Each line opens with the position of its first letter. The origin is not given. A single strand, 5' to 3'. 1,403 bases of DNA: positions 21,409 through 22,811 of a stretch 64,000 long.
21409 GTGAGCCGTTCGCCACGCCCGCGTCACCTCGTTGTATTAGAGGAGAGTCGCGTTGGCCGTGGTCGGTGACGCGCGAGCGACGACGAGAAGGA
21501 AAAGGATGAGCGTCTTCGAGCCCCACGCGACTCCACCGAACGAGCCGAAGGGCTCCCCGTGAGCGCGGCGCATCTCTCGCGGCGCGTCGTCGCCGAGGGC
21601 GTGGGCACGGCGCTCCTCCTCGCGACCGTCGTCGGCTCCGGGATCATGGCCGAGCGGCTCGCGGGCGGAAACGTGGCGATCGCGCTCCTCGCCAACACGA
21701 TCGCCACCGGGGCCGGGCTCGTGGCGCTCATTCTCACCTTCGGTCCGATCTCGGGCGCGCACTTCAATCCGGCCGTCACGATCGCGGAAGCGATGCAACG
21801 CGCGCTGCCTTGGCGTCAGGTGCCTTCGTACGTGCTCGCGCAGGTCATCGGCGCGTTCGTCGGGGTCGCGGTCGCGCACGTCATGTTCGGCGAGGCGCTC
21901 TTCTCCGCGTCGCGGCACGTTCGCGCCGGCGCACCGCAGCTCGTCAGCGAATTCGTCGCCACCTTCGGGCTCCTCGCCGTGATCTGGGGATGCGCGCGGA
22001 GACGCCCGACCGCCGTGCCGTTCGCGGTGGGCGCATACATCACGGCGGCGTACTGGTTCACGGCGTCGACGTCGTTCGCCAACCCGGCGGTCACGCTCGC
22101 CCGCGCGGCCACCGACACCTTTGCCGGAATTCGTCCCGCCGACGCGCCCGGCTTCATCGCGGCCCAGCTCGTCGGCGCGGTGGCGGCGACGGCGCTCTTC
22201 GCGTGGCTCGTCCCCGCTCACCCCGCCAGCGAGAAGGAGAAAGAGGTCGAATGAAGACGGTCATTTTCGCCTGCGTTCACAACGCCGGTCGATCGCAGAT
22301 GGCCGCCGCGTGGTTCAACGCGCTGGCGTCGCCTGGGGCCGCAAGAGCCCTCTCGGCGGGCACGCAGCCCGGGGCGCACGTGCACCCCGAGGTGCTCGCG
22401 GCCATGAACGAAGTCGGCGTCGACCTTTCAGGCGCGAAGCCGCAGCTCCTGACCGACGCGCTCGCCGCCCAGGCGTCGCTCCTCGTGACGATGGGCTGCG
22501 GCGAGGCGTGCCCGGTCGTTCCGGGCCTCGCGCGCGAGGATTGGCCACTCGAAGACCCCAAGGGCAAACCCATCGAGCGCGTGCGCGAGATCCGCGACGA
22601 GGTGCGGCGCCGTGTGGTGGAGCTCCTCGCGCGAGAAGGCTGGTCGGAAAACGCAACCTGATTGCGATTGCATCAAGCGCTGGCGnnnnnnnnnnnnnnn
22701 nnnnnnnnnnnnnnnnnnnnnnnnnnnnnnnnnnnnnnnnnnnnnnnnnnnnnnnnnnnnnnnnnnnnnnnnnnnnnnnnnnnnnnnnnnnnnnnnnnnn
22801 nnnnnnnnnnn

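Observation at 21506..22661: Minimal arsenic module: GTG-start MIP channel translationally coupled to LMW-phosphatase-type ArsC, with a possible 18-codon leader ORF and no arsR or arsB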

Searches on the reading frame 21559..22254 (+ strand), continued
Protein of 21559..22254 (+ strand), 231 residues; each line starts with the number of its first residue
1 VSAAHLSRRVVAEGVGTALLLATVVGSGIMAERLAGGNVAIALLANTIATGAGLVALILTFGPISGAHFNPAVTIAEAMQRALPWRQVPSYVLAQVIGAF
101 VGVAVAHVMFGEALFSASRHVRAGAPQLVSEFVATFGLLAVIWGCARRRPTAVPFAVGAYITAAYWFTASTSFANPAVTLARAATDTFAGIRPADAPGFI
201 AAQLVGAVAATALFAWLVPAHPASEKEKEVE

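Call 40: search_dna_similar(query=window:21559-22254:+, collection=plasmids, mode=protein, max_rows=25)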
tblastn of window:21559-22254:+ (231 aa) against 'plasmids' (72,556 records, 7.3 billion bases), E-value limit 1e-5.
Records with a match: 375; places in all: 385; records where one place covers at least 80% of the query: 204.
Best place of each record, by identity: 60-80% 9; <60% 366.
By first word of the organism name: Ralstonia 127; Bacillus 46; Sinorhizobium 42; Streptomyces 16; Rhizobium 9; Deinococcus 8; Mycetohabitans 8; Agrobacterium 7; Priestia 7; Pantoea 7; and 52 more.
By predicted mobility (MOB-suite, as given by PLSDB): non-mobilizable 186; mobilizable 118; conjugative 71.
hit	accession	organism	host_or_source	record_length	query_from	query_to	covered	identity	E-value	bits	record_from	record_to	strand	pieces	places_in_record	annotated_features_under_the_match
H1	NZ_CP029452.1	Sinorhizobium fredii CCBAU 25509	Glycine soja,cell culture,plant root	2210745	1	227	98%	60.1%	1e-65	226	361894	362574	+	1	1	record has no annotation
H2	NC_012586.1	Sinorhizobium fredii NGR234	-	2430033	1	227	98%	60.1%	2e-65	226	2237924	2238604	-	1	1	record has no annotation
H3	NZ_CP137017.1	Sinorhizobium fredii GR64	Phaseolus vulgaris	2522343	1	227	98%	60.1%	2e-58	205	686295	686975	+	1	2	record has no annotation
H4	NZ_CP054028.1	Rhizobium hidalgonense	Pisum sativum l. (pea),Pure culture,Pea ...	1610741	1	231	100%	58.0%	2e-65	226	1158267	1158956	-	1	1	record has no annotation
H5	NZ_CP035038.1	Sinorhizobium fredii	single cell,soil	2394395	1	227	98%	58.8%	3e-63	219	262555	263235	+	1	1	none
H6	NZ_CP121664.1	Rhizobium sp. CB3090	Gliricidia sp.,cell culture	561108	1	231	100%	57.6%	7e-65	224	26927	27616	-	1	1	MIP/aquaporin family protein | arsenate reductase ArsC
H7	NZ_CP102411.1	Ruegeria sp. YS9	seaweed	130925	6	218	92%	62.4%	3e-68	233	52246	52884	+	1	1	MIP/aquaporin family protein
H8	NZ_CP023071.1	Sinorhizobium fredii CCBAU 83666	G.max,nodule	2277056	1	227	98%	58.3%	1e-62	218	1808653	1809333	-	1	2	record has no annotation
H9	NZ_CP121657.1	Rhizobium sp. CB3171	Calliandra calothyrsus,cell culture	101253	1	231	100%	57.1%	1e-65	226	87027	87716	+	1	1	MIP/aquaporin family protein | arsenate reductase ArsC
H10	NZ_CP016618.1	Microvirga ossetica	Vicia alpestris,cell culture,nodules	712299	7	218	92%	62.3%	8e-66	226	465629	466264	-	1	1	MIP/aquaporin family protein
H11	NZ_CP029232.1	Sinorhizobium fredii CCBAU 45436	Glycine max,cell culture,plant root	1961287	1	227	98%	57.9%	2e-61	214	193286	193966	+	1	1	record has no annotation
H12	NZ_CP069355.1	Microvirga sp. VF16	Vachellia farnesiana,Cell culture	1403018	7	228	96%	59.0%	4e-66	228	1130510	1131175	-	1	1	none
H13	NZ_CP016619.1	Microvirga ossetica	Vicia alpestris,cell culture,nodules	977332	7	227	96%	59.3%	1e-66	229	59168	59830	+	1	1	MIP/aquaporin family protein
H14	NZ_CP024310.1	Sinorhizobium fredii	Phaseolus vulgaris,cell culture,plant ...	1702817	1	218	94%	59.6%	5e-60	210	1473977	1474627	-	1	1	record has no annotation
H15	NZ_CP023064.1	Sinorhizobium sp. CCBAU 05631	G.max,nodule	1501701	1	218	94%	59.6%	2e-59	208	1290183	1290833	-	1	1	record has no annotation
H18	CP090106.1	Sinorhizobium meliloti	Medicago,Cell culture,Plant nodule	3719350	1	222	96%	57.8%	7e-59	207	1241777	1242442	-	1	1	aqpS: aquaglyceroporin AqpS | ArsR family transcriptional regulator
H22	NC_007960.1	Nitrobacter hamburgensis X14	-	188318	1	220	95%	57.7%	4e-60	210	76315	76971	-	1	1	MIP/aquaporin family protein | arsenate reductase ArsC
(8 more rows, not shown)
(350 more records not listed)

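Call 43: get_annotated_region(hit=H18, flank=3000)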
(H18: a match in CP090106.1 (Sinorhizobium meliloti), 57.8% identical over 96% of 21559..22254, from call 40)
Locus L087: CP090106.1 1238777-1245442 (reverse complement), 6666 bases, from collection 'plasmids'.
description: Sinorhizobium meliloti strain Ak57 plasmid pSymB, complete sequence
organism: Sinorhizobium meliloti (NCBI taxid 382)
taxonomy: Bacteria; Pseudomonadota; Alphaproteobacteria; Hyphomicrobiales; Rhizobiaceae; Sinorhizobium; Sinorhizobium meliloti
host: -; source: Medicago,Cell culture,Plant nodule; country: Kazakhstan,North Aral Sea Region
typing (MOB-suite, as given by PLSDB): non-mobilizable
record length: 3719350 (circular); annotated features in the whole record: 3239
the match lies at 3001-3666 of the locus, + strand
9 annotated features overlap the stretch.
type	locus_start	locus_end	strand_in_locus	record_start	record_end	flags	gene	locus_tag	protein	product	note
CDS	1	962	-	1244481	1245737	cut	cfa2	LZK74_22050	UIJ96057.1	cyclopropane-fatty-acyl-phospholipid synthase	-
CDS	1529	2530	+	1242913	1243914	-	-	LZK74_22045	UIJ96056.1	glycerophosphodiester phosphodiesterase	-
CDS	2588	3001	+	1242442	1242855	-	-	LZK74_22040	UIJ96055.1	ArsR family transcriptional regulator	-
CDS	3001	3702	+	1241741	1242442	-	aqpS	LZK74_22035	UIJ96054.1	aquaglyceroporin AqpS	-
CDS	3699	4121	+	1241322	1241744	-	arsC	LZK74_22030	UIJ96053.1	arsenate reductase (glutaredoxin)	-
CDS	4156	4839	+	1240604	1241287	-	arsH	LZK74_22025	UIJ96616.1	arsenical resistance protein ArsH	-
CDS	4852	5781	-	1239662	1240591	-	era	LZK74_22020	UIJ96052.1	GTPase Era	-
CDS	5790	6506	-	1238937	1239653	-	rnc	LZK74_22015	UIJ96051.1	ribonuclease III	-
CDS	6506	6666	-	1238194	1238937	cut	lepB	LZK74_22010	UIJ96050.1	signal peptidase I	-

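Call 44: get_annotated_region(hit=H22, flank=3000)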
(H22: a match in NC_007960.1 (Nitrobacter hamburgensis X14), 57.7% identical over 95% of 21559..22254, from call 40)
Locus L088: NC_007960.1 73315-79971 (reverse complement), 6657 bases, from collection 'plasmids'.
description: Nitrobacter hamburgensis X14 plasmid 2, complete sequence
organism: Nitrobacter hamburgensis X14 (NCBI taxid 323097)
taxonomy: Bacteria; Pseudomonadota; Alphaproteobacteria; Hyphomicrobiales; Nitrobacteraceae; Nitrobacter; Nitrobacter hamburgensis; Nitrobacter hamburgensis X14
host: -; source: -; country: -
typing (MOB-suite, as given by PLSDB): conjugative; replicon rep_cluster_1954; relaxase MOBP; mating-pair formation MPF_T
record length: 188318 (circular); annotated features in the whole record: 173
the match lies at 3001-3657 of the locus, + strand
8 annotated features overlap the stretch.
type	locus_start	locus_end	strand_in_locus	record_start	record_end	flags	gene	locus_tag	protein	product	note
CDS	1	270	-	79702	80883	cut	-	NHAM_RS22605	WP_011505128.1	MFS transporter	GO:0055085 - transmembrane transport [Evidence IEA]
CDS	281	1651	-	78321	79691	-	-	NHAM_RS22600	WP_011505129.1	FAD-dependent oxidoreductase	-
CDS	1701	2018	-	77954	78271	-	-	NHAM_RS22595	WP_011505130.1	metalloregulator ArsR/SmtB family transcription factor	GO:0006355 - regulation of DNA-templated transcription [Evidence IEA]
CDS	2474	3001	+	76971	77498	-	-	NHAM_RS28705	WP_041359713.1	arsenate reductase ArsC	-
CDS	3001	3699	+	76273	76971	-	-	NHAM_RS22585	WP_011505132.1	MIP/aquaporin family protein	GO:0055085 - transmembrane transport [Evidence IEA]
CDS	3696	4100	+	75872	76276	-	arsC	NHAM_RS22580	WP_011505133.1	arsenate reductase (glutaredoxin)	GO:0046685 - response to arsenic-containing substance [Evidence IEA]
CDS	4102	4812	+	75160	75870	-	arsH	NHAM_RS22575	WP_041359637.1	arsenical resistance protein ArsH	GO:0046685 - response to arsenic-containing substance [Evidence IEA]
CDS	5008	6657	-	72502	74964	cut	-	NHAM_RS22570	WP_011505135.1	arsenate reductase (azurin) large subunit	-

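Call 73: predict_structure(alignment_id=A2)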
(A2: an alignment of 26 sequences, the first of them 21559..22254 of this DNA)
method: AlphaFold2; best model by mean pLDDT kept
length: 231 residues; sequences in the alignment: 26
mean_pLDDT: 87.1   pTM: 0.85
mean pLDDT of the five models: 87.1, 85.1, 84.1, 79.0, 77.8
residues with pLDDT >= 90: 128; 70-90: 85; 50-70: 10; < 50: 8
segments of 3 or more residues with pLDDT < 50: 224-231
pLDDT, mean of each block of 10 residues (from residue 1): 82 96 89 81 86 93 91 94 93 97 93 82 86 94 88 92 77 89 83 92 96 88 47 38
secondary structure, 60 per line:
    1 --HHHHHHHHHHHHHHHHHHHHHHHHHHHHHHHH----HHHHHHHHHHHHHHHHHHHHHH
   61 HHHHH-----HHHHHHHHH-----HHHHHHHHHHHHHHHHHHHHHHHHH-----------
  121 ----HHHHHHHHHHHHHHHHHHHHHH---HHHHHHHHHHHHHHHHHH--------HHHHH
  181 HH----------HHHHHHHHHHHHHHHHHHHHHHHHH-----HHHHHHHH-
elements in order: H3-34 H39-65 H71-79 H85-109 H125-146 H150-167 H176-182 H193-217 H223-230

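Call 76: fold_search(model_id=the predicted structure, library=pdb)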
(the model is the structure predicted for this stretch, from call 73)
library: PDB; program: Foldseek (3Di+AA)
matches with E <= 10: 322; with E <= 0.001: 126
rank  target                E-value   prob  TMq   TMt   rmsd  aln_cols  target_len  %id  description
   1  8y8q                  2.6e-08  1.00  0.75  0.69   4.2       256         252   23  Cryo-EM structure of AQP3 Y212T in POPC nanodisc (released 2025-03-19)
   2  8y8p                  3.0e-08  1.00  0.75  0.70   4.1       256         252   22  Cryo-EM structure of AQP3 Y212F in POPC nanodisc (released 2025-03-19)
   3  8y8o                  3.5e-08  1.00  0.74  0.69   4.2       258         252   23  Cryo-EM structure of AQP3 in POPC nanodisc (released 2025-03-19)
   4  7cjs_B                4.4e-08  1.00  0.76  0.80   3.2       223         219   29  structure of aquaporin (released 2021-11-03)
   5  8y8s_A                4.4e-08  1.00  0.75  0.69   4.2       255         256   22  Cryo-EM structure of AQP3 in DMPC nanodisc (released 2025-03-19)
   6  9qsx_A                4.6e-08  1.00  0.72  0.67   4.6       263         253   25  Cryo-EM structure of aquaporin 3 at pH 8.0 (released 2026-02-18)
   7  9qsy_A                5.3e-08  1.00  0.75  0.70   4.8       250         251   23  Cryo-EM structure of aquaporin 3 at pH 5.5 (released 2026-02-18)
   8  9qsx_B                5.5e-08  1.00  0.74  0.69   4.5       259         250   23  Cryo-EM structure of aquaporin 3 at pH 8.0 (released 2026-02-18)
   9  9qsx_C                7.3e-08  1.00  0.72  0.66   4.5       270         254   22  Cryo-EM structure of aquaporin 3 at pH 8.0 (released 2026-02-18)
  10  9qsx_D                7.6e-08  1.00  0.74  0.67   5.3       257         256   23  Cryo-EM structure of aquaporin 3 at pH 8.0 (released 2026-02-18)
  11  8y8r                  8.0e-08  1.00  0.74  0.64   4.6       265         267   23  Cryo-EM structure of AQP3 Y212T in DDM micelle (released 2025-03-19)
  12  7cjs_A                8.7e-08  1.00  0.76  0.82   3.3       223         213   29  structure of aquaporin (released 2021-11-03)
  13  8y8n                  1.0e-07  1.00  0.73  0.64   4.6       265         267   23  Cryo-EM structure of AQP3 in DDM micelle (released 2025-03-19)
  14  7cjs_C                1.3e-07  1.00  0.77  0.83   3.2       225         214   29  structure of aquaporin (released 2021-11-03)
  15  8oee_B                2.0e-07  1.00  0.74  0.73   6.4       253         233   25  Crystal structure of human AQP2 T126M mutant (released 2023-09-20)
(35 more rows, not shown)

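Call 79: search_protein_families(library=ncbifam, proteins=[L081:7585-7797:+, L087:3001-3702:+], max_evalue=0.1)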
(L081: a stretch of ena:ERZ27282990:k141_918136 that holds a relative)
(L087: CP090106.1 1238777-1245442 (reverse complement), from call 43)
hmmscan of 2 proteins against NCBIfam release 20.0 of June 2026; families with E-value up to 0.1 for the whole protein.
L081:7585-7797:+ (70 aa): 0 families

L087:3001-3702:+ (233 aa): 5 families
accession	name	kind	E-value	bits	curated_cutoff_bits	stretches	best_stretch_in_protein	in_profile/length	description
TIGR00861.1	MIP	subfamily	2e-22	80.1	171.25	2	12-168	1-178/224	MIP family channel protein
NF003838.0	PRK05420.1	equivalog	2e-18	66.8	256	1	7-107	2-101/231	aquaporin Z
NF045553.1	AquGlycerPorinGla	equivalog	5.1e-10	39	400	1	4-105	3-105/290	aquaglyceroporin Gla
NF043012.1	LacAcidTportLarD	equivalog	1.1e-06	28.3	390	1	9-110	3-102/237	D/L-lactic acid transporter LarD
NF045634.1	LeuMetRace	equivalog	0.087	11.5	800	0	10-57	270-318/432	leucine/methionine racemase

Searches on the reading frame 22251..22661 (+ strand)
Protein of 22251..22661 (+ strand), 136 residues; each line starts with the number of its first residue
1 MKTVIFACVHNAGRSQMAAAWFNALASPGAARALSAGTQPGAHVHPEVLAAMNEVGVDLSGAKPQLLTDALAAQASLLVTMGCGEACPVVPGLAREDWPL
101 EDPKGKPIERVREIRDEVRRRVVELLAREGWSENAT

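Call 4: search_protein_families(library=ncbifam, proteins=[window:22251-22661:+], max_evalue=0.01)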
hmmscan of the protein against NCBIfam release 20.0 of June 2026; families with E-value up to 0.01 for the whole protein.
window:22251-22661:+ (136 aa): 3 families
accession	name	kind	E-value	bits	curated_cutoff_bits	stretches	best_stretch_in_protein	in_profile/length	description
TIGR02689.1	ars_reduc_gluta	equivalog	5.4e-20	71.9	157.6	1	2-125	1-125/126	arsenate reductase, glutathione/glutaredoxin type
NF010053.0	PRK13530.1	subfamily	1.3e-18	67.7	215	1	2-124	4-127/133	arsenate reductase (thioredoxin)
TIGR02691.1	arsC_pI258_fam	equivalog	1.7e-15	57.4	174.3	1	5-124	2-128/129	arsenate reductase (thioredoxin)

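Call 6: search_protein_families(library=pfam, proteins=[window:22251-22661:+], max_evalue=0.01)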
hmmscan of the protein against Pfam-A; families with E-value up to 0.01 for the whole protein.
window:22251-22661:+ (136 aa): 1 family
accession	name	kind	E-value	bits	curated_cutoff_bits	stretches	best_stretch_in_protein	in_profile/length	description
PF01451.26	LMWPc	-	1.2e-17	64.9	23.2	1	4-126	1-144/144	Low molecular weight phosphotyrosine protein phosphatase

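Call 7: search_solved_structures(query=window:22251-22661:+, max_evalue=0.001, show_alignments=3)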
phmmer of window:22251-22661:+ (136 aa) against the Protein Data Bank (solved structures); distinct sequences matched with E-value up to 0.001: 15.
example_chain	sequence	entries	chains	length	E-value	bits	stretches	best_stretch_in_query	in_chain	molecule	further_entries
3t38_A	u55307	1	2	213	4.3e-27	98.3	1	3-126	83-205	Arsenate Reductase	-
2l17_A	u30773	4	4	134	1.1e-17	67.9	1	1-128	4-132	Arsenate reductase | Glutaredoxin arsenate reductase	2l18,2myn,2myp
2l19_A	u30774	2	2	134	1.9e-17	67.1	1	1-128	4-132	Arsenate reductase | Glutaredoxin arsenate reductase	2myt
1lju_A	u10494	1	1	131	3.6e-17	66.2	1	2-122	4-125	arsenate reductase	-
2myu_A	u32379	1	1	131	6.5e-17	65.4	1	1-128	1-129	Glutaredoxin arsenate reductase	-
2cd7_A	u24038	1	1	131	6.9e-17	65.3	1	2-122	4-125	PROTEIN ARSC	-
1ljl_A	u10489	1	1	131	9.6e-17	64.8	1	2-122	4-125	arsenate reductase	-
1rxe_A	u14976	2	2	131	9.2e-16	61.7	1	2-122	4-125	Arsenate reductase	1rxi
1jf8_A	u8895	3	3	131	9.3e-16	61.6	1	2-122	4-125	arsenate reductase | Protein arsC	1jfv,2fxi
1lk0_A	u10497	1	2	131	1.8e-15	60.7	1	2-122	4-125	arsenate reductase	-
3rh0_A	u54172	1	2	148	1.8e-15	60.7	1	1-127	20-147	ARSENATE REDUCTASE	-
1jl3_A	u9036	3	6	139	3.4e-12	50.1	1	2-124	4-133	ARSENATE REDUCTASE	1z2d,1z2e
1y1l_A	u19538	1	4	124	2.8e-11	47.2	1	4-126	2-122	arsenate reductase (arsC)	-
2ipa_B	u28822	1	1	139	5.9e-11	46.1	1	2-124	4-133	Protein arsC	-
8p5n_A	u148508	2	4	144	9.8e-08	35.7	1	3-124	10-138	Low molecular weight phosphatase family protein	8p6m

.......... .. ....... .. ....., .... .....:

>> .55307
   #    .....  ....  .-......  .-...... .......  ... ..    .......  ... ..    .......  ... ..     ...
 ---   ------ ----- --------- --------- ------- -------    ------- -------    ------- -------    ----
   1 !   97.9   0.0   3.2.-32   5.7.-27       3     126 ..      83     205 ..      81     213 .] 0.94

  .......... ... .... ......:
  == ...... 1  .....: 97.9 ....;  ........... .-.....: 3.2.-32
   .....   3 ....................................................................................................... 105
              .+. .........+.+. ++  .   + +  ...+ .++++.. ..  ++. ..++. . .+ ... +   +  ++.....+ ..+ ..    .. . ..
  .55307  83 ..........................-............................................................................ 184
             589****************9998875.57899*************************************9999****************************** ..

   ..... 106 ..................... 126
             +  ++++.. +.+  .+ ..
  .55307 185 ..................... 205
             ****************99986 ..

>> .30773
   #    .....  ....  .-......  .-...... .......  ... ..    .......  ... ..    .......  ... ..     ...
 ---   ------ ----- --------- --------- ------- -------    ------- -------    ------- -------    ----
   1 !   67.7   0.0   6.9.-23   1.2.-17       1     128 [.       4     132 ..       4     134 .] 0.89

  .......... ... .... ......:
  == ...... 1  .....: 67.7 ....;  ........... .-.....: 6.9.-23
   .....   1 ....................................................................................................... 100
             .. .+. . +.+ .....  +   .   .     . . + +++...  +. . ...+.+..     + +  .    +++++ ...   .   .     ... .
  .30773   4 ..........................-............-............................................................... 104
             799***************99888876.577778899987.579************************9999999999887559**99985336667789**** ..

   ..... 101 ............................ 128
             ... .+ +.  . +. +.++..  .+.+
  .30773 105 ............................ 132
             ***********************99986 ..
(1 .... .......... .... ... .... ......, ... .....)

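Call 48: list_cluster_members(proteins=[P0040, window:21559-22254:+, window:22251-22661:+, P0001])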
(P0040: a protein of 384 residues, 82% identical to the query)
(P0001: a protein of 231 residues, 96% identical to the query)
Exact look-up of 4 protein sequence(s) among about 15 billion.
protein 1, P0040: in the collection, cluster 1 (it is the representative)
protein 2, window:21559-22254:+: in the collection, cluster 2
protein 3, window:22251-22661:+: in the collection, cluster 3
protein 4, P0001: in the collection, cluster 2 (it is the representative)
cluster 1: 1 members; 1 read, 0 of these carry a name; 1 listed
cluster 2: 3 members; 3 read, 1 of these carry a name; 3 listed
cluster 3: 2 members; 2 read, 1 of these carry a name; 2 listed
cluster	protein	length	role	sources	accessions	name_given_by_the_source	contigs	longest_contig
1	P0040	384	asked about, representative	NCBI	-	-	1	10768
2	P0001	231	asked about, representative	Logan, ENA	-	-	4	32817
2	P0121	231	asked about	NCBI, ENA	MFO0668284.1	MAG: MIP/aquaporin family protein [Polyangiaceae bacterium]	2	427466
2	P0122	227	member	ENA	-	-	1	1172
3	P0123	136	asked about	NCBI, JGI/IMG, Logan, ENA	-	-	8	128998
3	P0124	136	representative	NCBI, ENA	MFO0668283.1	MAG: arsenate reductase ArsC [Polyangiaceae bacterium]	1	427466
